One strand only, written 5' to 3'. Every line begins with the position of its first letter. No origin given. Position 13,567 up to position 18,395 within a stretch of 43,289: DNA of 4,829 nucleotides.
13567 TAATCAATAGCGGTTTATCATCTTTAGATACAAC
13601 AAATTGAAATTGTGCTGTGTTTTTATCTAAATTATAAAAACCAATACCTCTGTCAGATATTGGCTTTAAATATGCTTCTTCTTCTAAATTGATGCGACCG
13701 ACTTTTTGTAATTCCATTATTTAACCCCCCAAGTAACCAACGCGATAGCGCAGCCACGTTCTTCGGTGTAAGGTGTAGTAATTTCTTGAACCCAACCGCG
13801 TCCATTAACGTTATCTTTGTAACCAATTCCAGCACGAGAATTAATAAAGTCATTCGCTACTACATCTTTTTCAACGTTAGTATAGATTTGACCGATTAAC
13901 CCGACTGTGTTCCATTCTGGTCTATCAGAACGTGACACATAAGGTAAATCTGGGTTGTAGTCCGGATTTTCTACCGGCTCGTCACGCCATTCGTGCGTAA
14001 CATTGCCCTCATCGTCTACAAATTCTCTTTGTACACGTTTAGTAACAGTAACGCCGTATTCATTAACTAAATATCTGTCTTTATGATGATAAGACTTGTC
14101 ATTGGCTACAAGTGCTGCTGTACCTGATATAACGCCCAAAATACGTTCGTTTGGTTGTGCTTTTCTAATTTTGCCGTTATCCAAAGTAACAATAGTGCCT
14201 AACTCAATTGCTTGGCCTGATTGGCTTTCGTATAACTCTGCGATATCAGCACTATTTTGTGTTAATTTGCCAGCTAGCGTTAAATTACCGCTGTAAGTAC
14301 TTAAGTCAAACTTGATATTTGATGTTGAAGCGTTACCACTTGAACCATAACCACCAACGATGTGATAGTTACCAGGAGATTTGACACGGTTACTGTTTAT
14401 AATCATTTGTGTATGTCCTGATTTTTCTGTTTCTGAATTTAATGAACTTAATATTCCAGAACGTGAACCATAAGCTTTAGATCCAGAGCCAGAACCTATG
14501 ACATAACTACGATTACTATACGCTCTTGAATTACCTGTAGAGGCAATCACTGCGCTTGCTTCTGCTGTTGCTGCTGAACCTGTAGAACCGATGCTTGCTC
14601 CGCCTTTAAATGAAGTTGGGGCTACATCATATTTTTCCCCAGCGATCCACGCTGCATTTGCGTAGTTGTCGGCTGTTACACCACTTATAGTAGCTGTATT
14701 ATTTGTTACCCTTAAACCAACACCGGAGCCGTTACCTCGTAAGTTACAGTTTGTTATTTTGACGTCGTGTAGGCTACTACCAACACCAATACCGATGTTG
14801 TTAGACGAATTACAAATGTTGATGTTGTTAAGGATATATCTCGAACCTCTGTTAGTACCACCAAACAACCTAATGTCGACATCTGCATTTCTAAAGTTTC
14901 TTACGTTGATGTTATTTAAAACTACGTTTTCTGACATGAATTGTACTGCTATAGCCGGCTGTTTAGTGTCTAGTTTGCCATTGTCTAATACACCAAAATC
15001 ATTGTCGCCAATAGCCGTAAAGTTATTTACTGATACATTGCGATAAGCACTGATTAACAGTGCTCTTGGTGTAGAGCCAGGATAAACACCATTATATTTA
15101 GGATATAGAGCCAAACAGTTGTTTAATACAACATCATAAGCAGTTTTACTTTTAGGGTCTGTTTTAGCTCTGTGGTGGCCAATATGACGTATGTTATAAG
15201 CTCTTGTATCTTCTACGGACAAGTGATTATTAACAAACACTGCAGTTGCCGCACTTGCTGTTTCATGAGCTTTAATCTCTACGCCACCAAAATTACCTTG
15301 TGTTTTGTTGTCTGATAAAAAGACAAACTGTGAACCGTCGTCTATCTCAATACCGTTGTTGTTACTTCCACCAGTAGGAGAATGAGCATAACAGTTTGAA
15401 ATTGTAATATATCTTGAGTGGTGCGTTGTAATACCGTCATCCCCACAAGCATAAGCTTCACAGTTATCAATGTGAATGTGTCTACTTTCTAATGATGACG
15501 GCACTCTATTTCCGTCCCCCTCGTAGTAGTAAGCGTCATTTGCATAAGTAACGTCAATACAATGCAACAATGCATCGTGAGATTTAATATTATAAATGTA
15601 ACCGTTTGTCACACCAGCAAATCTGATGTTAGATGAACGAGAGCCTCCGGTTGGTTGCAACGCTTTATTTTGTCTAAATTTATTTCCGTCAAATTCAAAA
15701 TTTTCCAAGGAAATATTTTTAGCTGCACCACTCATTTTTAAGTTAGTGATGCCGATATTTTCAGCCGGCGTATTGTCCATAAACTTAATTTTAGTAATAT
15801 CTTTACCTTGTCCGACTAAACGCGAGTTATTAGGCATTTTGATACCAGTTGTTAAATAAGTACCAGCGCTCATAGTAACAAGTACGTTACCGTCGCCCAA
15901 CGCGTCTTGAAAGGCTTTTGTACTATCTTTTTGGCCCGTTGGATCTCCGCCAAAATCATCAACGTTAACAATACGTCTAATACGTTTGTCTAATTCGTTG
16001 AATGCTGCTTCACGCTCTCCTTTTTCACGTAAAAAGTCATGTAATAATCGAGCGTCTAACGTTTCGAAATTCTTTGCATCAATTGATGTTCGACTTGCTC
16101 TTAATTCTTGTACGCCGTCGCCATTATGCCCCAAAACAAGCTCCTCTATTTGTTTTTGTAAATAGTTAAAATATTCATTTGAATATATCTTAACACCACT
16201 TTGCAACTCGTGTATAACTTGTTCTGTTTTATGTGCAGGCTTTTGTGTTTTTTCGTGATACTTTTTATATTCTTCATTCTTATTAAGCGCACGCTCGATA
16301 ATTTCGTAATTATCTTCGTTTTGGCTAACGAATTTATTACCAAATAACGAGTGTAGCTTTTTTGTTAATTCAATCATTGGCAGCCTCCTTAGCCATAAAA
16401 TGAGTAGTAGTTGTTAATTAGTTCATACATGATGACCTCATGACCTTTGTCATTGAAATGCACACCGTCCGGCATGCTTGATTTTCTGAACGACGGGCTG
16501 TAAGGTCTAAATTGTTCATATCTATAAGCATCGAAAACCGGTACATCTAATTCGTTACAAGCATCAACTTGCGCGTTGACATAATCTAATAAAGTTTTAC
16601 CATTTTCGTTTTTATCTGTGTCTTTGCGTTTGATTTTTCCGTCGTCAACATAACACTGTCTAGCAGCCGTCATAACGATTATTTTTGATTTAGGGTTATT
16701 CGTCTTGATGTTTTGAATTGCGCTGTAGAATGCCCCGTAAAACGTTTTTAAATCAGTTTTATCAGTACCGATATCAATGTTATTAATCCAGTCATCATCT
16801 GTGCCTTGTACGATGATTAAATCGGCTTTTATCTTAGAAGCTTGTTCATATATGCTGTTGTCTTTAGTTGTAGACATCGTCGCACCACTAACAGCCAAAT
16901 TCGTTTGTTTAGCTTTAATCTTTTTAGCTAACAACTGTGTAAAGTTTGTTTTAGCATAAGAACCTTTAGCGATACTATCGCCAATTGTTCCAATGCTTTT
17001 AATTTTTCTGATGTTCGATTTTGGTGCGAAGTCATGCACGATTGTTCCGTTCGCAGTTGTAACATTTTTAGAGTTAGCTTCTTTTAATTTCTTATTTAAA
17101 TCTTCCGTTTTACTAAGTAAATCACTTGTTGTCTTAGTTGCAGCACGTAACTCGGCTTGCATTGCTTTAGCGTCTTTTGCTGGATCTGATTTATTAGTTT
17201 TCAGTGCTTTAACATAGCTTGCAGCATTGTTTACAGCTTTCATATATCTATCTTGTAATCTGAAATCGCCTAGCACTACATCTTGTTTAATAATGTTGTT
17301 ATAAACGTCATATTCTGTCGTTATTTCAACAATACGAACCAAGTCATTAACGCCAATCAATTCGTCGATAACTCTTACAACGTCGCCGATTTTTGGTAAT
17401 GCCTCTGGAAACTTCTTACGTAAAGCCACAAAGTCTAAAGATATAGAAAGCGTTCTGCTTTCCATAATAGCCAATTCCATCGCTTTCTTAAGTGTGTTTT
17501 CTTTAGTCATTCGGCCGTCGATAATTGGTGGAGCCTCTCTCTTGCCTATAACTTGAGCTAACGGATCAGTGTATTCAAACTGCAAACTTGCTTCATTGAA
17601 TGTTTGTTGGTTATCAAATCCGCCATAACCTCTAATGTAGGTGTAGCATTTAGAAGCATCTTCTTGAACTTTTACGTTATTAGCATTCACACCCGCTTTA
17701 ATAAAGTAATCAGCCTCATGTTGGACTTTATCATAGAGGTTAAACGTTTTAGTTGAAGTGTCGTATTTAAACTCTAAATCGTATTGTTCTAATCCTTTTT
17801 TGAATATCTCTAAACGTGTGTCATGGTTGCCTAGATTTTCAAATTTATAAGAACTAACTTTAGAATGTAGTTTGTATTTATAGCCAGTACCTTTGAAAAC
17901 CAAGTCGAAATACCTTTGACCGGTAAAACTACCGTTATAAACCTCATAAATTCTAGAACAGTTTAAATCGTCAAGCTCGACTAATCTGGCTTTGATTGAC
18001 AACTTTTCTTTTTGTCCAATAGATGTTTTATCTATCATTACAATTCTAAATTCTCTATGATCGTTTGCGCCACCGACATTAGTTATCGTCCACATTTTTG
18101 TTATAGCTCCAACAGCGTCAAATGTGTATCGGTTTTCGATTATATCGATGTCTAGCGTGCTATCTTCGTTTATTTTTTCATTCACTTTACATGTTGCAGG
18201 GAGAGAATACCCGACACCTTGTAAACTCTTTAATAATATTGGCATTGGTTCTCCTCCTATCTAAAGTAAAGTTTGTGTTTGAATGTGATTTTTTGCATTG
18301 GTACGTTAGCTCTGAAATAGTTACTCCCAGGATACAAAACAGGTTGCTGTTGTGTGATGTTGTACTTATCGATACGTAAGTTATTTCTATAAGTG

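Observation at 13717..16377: Tail fibre with pectate-lyase-type beta-helix: probable polysaccharide/teichoic-acid depolymerase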

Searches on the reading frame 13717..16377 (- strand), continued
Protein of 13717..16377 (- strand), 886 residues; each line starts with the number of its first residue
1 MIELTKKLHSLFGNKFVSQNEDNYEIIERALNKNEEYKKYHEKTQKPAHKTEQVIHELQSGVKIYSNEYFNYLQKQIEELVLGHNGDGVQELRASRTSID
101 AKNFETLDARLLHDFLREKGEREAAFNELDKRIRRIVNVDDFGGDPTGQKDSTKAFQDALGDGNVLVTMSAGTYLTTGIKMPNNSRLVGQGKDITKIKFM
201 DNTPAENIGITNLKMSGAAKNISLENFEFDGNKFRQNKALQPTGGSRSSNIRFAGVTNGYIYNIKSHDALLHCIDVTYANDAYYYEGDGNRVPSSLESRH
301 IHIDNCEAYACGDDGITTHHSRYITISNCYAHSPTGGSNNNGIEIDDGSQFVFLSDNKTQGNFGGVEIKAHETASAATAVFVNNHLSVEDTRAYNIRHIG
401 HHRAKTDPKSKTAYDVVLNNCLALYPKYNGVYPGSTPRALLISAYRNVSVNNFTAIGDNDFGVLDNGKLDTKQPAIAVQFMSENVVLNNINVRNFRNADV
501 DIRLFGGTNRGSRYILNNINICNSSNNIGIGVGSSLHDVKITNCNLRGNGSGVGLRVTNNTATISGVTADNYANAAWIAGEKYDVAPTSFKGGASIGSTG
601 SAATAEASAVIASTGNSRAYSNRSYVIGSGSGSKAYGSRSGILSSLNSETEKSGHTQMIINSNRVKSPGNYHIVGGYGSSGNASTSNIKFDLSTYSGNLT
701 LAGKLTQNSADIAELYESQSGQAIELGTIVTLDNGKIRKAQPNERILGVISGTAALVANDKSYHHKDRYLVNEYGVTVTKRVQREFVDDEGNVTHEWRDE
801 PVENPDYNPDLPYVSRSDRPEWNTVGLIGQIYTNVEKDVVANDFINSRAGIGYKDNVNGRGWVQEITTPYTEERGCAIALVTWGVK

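Call 49: predict_structure(alignment_id=A1)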
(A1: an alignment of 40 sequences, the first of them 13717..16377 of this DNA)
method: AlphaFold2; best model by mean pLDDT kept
length: 886 residues; sequences in the alignment: 40
mean_pLDDT: 83.2   pTM: 0.61
mean pLDDT of the five models: 83.2, 82.9, 80.6, 80.4, 79.1
residues with pLDDT >= 90: 441; 70-90: 270; 50-70: 121; < 50: 54
segments of 3 or more residues with pLDDT < 50: 1-8, 77-88, 131-134, 706-713, 755-766, 811-815
pLDDT, mean of each block of 10 residues (from residue 1): 48 59 72 75 55 55 63 52 44 65 75 81 65 71 95 96 91 97 96 96 95 90 98 90 89 96 97 95 86 93 98 95 98 84 95 98 95 92 98 92 72 95 95 91 96 97 89 94 96 96 90 96 96 90 96 92 93 94 91 83 89 91 92 91 96 93 94 92 91 86 54 61 78 80 79 46 50 67 68 68 65 53 66 82 80 83 82 81 70
secondary structure, 60 per line:
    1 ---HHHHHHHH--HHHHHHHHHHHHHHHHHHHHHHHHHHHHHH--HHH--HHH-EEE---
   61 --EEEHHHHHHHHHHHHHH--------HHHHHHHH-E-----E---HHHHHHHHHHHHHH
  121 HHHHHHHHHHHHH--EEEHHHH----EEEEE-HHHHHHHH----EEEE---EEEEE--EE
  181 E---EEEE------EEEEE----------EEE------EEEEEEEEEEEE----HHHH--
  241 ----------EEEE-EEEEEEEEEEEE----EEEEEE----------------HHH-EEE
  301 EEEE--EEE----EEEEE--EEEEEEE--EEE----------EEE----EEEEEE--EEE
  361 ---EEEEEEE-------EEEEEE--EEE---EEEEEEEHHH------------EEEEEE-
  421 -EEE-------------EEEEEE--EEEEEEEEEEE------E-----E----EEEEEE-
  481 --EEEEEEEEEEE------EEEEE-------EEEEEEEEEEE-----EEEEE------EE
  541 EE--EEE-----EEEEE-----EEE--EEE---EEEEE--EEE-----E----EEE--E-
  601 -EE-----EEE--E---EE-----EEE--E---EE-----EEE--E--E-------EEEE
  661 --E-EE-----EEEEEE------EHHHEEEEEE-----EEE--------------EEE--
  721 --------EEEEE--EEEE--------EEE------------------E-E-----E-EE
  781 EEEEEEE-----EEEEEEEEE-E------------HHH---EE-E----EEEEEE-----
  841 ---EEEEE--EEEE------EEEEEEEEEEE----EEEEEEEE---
elements in order (helices of 4 or more, strands of 3 or more residues): H4-11 H14-43 E55-57 E63-65 H66-79 H88-95 H107-133 E136-138 H139-142 E147-151 H153-160 E165-168 E172-176 E179-181 E185-188 E195-199 E210-212 E219-230 H235-238 E251-254 E256-267 E272-277 E298-304 E307-309 E314-318 E321-327 E330-332 E343-345 E350-355 E358-360 E364-370 E378-383 E386-388 E392-398 E414-419 E422-424 E438-443 E446-456 E474-479 E483-493 E500-504 E512-522 E528-532 E539-542 E545-547 E553-557 E563-565 E568-570 E574-578 E581-583 E594-596 E609-611 E625-627 E641-643 E657-660 E672-677 E688-693 E699-701 E716-718 E729-733 E736-739 E748-750 E779-787 E793-801 E830-835 E844-848 E851-854 E861-871 E876-883

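Call 51: fold_search(model_id=the predicted structure, library=pdb)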
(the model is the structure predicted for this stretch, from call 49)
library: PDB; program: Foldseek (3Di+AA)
matches with E <= 10: 368; with E <= 0.001: 170
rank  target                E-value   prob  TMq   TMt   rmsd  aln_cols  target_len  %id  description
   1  3suc                  2.8e-49  1.00  0.61  0.70  12.5       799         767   34  Crystal structure of the pre-mature bacteriophage phi29 gene product 12 (released 2011-08-03)
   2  3gq7                  3.8e-36  1.00  0.55  0.79   5.6       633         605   33  Crystal Structure of the Bacteriophage Phi29 Gene Product 12 N-terminal Fragment (released 2009-05-26)
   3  3gq8                  5.0e-36  1.00  0.55  0.78   4.8       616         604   33  Crystal Structure of the Bacteriophage phi29 gene product 12 N-terminal fragment in complex with 2-(N-cyclohexylamino)et (released 2009-05-26)
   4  3gqh_A                1.3e-10  1.00  0.11  0.49  15.1       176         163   40  Crystal Structure of the Bacteriophage phi29 gene product 12 C-terminal fragment (released 2009-05-26)
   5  3jur_A                1.6e-10  1.00  0.27  0.52   8.2       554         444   13  The crystal structure of a hyperthermoactive Exopolygalacturonase from Thermotoga maritima (released 2009-11-17)
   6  3jur_D                1.1e-09  1.00  0.28  0.52   7.6       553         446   12  The crystal structure of a hyperthermoactive Exopolygalacturonase from Thermotoga maritima (released 2009-11-17)
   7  5lw3                  2.0e-09  1.00  0.28  0.60   8.7       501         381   14  Azotobacter vinelandii Mannuronan C-5 epimerase AlgE6 A-module (released 2017-10-25)
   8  2pyg_A                2.6e-09  1.00  0.30  0.69   6.4       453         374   14  Azotobacter vinelandii Mannuronan C-5 epimerase AlgE4 A-module (released 2008-05-27)
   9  2pyg_B                5.9e-09  1.00  0.30  0.65   6.9       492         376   13  Azotobacter vinelandii Mannuronan C-5 epimerase AlgE4 A-module (released 2008-05-27)
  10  7chu_A                6.4e-09  1.00  0.24  0.37  10.5       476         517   14  Geobacillus virus E2 - ORF18 (released 2021-04-14)
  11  8jaz_A                7.3e-09  1.00  0.26  0.46  13.8       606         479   12  Structure of the alginate epimerase/lyase complexed with di-mannuronic acid (released 2024-05-08)
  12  8ja4                  7.6e-09  1.00  0.26  0.44  13.2       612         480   12  Structure of the alginate epimerase/lyase (released 2024-05-08)
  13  2pyh_B                9.6e-09  1.00  0.30  0.65   6.5       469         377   13  Azotobacter vinelandii Mannuronan C-5 epimerase AlgE4 A-module complexed with mannuronan trisaccharide (released 2008-05-27)
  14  4xlc                  2.2e-08  1.00  0.37  0.53   5.2       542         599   13  Tailspike protein double mutant D339N/E372A of E. coli bacteriophage HK620 (released 2016-01-20)
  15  4xor_A                2.8e-08  1.00  0.36  0.52   5.7       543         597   13  Tailspike protein double mutant D339N/E372Q of E. coli bacteriophage HK620 in complex with pentasaccharide (released 2016-01-27)
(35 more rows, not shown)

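Call 56: search_dna_similar(query=window:13717-15990:-, collection=phages, mode=protein, max_rows=60, rows=spread)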
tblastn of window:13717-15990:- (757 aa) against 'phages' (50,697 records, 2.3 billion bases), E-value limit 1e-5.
Records with a match: 133; places in all: 135; records where one place covers at least 80% of the query: 120.
Best place of each record, by identity: 80-90% 27; 60-80% 3; <60% 103.
By first word of the organism name: Staphylococcus 74; Bacillus 46; Clostridium 2; Cobetia 2; Vibrio 2; Prochlorococcus 2; Synechococcus 2; Xanthomonas 1; Aeromonas 1; Lachnospiraceae 1.
By host as written in the record: Staphylococcus sp. 19; Bacillus subtilis 17; Staphylococcus epidermidis 14; - 7; Staphylococcus epidermidis LM1680 4; Bacillus subtilis BEST7003 4; Staphylococcus epidermidis NCC 100655 3; Staphylococcus aureus 3; and 45 more.
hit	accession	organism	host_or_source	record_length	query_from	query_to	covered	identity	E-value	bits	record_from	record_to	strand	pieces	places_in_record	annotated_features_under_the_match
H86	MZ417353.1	Staphylococcus phage PG-2021_93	Staphylococcus epidermidis S414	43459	2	757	100%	81.7%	0e+0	1205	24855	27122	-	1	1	record has no annotation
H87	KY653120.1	Staphylococcus phage IME1348_01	Staphylococcus epidermidis IME1348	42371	2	757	100%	81.5%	0e+0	1204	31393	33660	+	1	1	neck protein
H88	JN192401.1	Staphylococcus phage vB_SepiS-phiIPLA7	Staphylococcus epidermidis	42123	2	757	100%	81.5%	0e+0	1204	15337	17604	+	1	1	pre neck appendage protein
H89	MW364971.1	Staphylococcus virus vB_SepS_27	Staphylococcus epidermidis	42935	2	757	100%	81.5%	0e+0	1204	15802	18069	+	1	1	receptor-binding protein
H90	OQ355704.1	Staphylococcus phage vB_SepS_BE28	Staphylococcus epidermidis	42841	2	757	100%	81.5%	0e+0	1204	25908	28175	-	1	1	pre-neck appendage protein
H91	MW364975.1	Staphylococcus virus vB_SepS_E72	Staphylococcus epidermidis E72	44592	2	757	100%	81.3%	0e+0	1202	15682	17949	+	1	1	receptor-binding protein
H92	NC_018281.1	Staphylococcus phage vB_SepiS-phiIPLA5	Staphylococcus epidermidis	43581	2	757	100%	81.3%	0e+0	1198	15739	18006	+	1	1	pre-neck appendage protein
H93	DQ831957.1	Staphylococcus phage CNPH82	HER 414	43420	2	757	100%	81.2%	0e+0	1201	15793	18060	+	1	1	putative phage pre-neck appendage protein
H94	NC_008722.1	Staphylococcus phage CNPH82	Staphylococcus epidermidis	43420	2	757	100%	81.2%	0e+0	1201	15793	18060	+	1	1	pre-neck appendage protein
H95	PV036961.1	Staphylococcus phage vB_SepS_E72m5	Staphylococcus epidermidis 1457 ...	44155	2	757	100%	81.2%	0e+0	1199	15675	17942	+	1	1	receptor-binding protein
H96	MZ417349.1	Staphylococcus phage PG-2021_89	Staphylococcus epidermidis NCC 100655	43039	2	757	100%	81.0%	0e+0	1196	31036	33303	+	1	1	record has no annotation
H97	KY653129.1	Staphylococcus phage IME1365_01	Staphylococcus haemolyticus IME1365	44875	2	756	100%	77.5%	0e+0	1148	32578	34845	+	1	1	neck protein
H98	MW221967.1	Staphylococcus phage PMBT9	wash water of piglets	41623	3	756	100%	75.7%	0e+0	1123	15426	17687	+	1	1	head completion protein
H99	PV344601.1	Staphylococcus phage RQ1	Staphylococcus saprophyticus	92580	1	752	99%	56.2%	0e+0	763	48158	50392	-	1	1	neck protein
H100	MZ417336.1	Staphylococcus phage PG-2021_46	Staphylococcus epidermidis I0564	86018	3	751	99%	56.1%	0e+0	765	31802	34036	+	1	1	record has no annotation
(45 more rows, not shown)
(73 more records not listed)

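Call 64: search_protein_families(library=ncbifam, proteins=[window:13717-16377:-], max_evalue=0.001)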
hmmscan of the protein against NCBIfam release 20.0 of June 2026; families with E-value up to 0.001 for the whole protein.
window:13717-16377:- (886 aa): 0 families

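Call 66: list_cluster_members(proteins=[window:13717-16377:-])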
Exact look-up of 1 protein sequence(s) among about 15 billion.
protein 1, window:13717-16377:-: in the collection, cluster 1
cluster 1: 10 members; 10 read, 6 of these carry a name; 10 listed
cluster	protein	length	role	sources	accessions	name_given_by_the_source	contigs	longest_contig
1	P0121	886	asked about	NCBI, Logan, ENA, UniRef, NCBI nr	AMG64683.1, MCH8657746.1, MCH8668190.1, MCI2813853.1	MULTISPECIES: peptidase G2 autoproteolytic cleavage domain-containing protein ... | peptidase G2 autoproteolytic cleavage domain-containing protein n=1 Tax=Staphylococcus ...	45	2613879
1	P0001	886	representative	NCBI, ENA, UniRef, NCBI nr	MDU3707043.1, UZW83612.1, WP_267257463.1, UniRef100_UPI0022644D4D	peptidase G2 [Staphylococcus lugdunensis] | peptidase G2 autoproteolytic cleavage domain-containing protein n=1 Tax=Staphylococcus ... | peptidase G2 autoproteolytic cleavage domain-containing protein [Staphylococcus ...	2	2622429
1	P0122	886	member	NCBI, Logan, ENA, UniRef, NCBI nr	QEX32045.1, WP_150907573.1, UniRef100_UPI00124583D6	peptidase G2 [Staphylococcus lugdunensis] | peptidase G2 autoproteolytic cleavage domain-containing protein n=1 Tax=Staphylococcus ... | peptidase G2 autoproteolytic cleavage domain-containing protein [Staphylococcus ...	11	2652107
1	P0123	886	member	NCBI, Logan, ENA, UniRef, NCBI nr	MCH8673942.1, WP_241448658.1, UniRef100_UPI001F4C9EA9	peptidase G2 autoproteolytic cleavage domain-containing protein [Staphylococcus ... | peptidase G2 autoproteolytic cleavage domain-containing protein n=1 Tax=Staphylococcus ...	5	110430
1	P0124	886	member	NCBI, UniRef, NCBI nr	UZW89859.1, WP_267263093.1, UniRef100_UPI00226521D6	peptidase G2 autoproteolytic cleavage domain-containing protein [Staphylococcus ... | peptidase G2 autoproteolytic cleavage domain-containing protein n=1 Tax=Staphylococcus ...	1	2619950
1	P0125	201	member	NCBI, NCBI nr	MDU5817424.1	MAG: glycosyl hydrolase family 28-related protein, partial [Staphylococcus sp.] | glycosyl hydrolase family 28-related protein [Staphylococcus sp.]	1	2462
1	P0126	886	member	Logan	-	-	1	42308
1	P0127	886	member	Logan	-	-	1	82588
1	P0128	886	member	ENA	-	-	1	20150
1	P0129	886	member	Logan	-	-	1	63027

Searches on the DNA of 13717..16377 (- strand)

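Call 7: search_dna_similar(query=window:13717-16377:-, collection=phages, mode=near, max_rows=30)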
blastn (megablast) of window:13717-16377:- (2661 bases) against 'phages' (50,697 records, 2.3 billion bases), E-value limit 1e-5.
Records with a match: 1; places in all: 1; records where one place covers at least 80% of the query: 0.
Best place of each record, by identity: 60-80% 1.
By first word of the organism name: Staphylococcus 1.
By host as written in the record: Staphylococcus haemolyticus IME1365 1.
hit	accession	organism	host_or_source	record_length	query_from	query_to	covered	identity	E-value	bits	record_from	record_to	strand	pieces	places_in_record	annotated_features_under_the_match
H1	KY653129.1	Staphylococcus phage IME1365_01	Staphylococcus haemolyticus IME1365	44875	247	1455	45%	76.8%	0e+0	667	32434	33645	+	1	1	neck protein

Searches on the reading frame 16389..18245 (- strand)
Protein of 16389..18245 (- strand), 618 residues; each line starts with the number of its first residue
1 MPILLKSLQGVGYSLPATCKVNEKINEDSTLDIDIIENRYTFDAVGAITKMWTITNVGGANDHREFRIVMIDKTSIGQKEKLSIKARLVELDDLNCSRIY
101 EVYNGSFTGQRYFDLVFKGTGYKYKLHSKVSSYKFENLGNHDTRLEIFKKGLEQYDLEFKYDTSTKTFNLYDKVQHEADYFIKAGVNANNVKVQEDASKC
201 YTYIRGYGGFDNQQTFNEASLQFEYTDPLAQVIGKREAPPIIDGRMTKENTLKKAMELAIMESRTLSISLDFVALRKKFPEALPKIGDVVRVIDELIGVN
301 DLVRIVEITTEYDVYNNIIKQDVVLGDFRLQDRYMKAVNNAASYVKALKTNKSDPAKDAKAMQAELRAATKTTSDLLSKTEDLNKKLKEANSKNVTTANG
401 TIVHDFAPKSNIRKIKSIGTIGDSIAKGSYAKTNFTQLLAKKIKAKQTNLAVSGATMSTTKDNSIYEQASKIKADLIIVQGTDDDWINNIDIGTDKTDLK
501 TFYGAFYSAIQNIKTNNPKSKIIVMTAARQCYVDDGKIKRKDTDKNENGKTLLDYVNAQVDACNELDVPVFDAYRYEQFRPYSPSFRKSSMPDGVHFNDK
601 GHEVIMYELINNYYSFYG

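Call 5: search_protein_families(library=pfam, proteins=[window:16389-18245:-], max_evalue=0.01)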
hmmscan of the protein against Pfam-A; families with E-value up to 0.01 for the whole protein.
window:16389-18245:- (618 aa): 5 families
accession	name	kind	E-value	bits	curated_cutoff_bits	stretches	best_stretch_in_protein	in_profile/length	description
PF24650.2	TT1_Tal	-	3.9e-33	113.4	27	1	1-89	1-89/90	Tal, N-terminal tail tube TT1 domain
PF06605.17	Prophage_tail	-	4.8e-23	82.6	31.3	1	97-312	8-226/250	Prophage endopeptidase tail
PF13472.12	Lipase_GDSL_2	-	1.1e-17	65.5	32.9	1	421-604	2-178/178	GDSL-like Lipase/Acylhydrolase family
PF00657.28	Lipase_GDSL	-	2.1e-13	51.3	23.6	1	418-606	1-205/208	GDSL-like Lipase/Acylhydrolase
PF14606.12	Lipase_GDSL_3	-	0.0024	18.7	27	1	416-565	2-136/178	GDSL-like Lipase/Acylhydrolase family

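Call 6: search_protein_families(library=phrogs, proteins=[window:16389-18245:-], max_evalue=0.001)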
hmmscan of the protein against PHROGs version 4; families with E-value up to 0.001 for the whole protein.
window:16389-18245:- (618 aa): 8 families
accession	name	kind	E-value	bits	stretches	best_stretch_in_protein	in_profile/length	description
phrog_663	-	head and packaging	0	1054.5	1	1-618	1-628/628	minor head protein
phrog_326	-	other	2.9e-88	298.1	1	1-539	323-835/985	tail protein with endopeptidase domain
phrog_5240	-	tail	5.6e-85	287.3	1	353-617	401-669/670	tail fiber protein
phrog_33778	-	head and packaging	1.3e-60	206.6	1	297-615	81-400/403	virion structural protein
phrog_33331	-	unknown function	1.8e-48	164.3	1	1-115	1-115/116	-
phrog_5555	-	tail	2e-44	153.1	1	18-400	26-407/788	tail protein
phrog_1067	-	head and packaging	1.4e-32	114.1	1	10-552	22-520/991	minor head protein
phrog_3095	-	other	9.1e-28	98.3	1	74-375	65-370/659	tail protein with endopeptidase activity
